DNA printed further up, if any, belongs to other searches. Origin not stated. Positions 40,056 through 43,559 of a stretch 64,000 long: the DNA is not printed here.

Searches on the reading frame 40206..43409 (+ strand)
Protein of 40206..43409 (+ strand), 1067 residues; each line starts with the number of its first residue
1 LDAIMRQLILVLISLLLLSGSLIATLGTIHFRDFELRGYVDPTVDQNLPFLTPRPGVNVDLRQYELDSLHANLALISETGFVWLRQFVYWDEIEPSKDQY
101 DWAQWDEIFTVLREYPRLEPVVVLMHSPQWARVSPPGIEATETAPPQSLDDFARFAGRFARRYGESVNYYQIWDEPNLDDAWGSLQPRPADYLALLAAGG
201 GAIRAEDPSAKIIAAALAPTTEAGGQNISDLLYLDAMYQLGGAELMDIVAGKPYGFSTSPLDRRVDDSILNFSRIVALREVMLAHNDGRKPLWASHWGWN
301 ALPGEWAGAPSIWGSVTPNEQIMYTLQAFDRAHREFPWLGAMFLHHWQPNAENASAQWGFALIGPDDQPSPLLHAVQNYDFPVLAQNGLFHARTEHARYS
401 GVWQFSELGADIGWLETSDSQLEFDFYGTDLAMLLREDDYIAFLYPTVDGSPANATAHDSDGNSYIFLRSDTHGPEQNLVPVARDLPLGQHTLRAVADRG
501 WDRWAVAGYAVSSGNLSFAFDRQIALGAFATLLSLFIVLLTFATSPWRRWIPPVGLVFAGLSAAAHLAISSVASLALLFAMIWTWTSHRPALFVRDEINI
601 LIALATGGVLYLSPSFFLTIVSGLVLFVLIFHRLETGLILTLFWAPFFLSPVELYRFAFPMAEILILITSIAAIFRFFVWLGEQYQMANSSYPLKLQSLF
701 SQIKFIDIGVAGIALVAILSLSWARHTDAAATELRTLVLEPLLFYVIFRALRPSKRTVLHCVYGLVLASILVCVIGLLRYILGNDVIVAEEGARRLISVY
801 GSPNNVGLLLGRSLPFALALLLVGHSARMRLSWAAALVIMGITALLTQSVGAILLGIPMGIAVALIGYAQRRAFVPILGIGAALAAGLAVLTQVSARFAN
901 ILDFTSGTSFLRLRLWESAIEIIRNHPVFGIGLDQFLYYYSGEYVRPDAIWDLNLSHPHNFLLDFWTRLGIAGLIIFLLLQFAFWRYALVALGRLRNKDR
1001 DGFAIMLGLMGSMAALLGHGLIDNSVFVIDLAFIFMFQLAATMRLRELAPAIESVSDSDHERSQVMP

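Call 28: search_protein_families(library=pfam, proteins=[window:40206-43409:+], max_evalue=0.00001)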
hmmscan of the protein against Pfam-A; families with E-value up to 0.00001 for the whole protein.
window:40206-43409:+ (1067 aa): 1 family
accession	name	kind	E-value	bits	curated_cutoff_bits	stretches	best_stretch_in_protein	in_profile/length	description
PF04932.20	Wzy_C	-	3.8e-19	69.4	31.7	1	835-978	1-149/149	O-Antigen ligase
